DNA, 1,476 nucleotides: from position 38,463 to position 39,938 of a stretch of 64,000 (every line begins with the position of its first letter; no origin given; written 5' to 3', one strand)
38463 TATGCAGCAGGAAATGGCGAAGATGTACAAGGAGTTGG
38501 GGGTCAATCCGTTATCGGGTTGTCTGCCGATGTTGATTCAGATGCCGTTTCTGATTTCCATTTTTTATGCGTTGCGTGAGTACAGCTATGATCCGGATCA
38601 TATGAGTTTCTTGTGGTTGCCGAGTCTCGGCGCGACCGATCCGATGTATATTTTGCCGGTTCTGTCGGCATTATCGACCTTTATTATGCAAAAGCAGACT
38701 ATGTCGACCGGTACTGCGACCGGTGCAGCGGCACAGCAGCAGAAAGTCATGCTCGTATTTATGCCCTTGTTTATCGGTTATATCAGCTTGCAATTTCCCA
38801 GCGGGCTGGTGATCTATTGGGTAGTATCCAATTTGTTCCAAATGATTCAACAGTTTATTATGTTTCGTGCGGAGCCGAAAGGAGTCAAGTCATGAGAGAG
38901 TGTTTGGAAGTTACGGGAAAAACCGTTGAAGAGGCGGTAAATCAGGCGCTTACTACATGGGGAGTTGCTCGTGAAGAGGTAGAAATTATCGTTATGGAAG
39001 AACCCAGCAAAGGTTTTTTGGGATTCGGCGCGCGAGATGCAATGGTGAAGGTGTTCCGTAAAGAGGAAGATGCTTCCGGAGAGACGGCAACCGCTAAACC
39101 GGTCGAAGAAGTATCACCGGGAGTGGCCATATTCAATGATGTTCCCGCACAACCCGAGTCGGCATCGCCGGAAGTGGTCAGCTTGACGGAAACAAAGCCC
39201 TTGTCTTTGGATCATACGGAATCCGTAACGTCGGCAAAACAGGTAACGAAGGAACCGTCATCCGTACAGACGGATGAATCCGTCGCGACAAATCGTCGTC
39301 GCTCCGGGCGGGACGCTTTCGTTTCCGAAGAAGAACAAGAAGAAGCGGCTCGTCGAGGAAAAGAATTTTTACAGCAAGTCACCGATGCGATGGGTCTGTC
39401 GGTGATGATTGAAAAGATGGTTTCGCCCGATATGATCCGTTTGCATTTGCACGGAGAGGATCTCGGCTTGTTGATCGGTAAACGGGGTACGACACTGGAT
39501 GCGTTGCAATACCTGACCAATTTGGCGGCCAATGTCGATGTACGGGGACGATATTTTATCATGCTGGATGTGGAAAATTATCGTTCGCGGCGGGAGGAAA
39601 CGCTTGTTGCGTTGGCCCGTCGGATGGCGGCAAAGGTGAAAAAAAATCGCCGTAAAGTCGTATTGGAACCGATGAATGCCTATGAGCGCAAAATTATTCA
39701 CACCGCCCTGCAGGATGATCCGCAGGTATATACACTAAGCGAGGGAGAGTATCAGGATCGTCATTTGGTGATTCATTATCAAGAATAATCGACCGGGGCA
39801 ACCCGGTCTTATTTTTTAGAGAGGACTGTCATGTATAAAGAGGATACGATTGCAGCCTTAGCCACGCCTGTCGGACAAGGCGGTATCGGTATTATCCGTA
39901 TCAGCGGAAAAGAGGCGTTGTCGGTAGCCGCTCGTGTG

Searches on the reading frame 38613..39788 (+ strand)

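Call 25: search_protein_families(library=pfam, proteins=[window:38613-39788:+], max_evalue=0.01)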
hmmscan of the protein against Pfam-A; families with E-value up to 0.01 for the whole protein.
window:38613-39788:+ (391 aa): 3 families
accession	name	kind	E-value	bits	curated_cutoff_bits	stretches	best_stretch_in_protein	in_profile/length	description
PF01424.28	R3H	-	4.4e-19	68.7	26.8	1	329-388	1-59/60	R3H domain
PF14804.11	Jag_N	-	5.9e-19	68.7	25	1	100-147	1-48/50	Jag N-terminus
PF13083.13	KH_KhpA-B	-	3.9e-14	52.7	32.1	1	251-309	6-65/73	KhpA/KhpB, KH domain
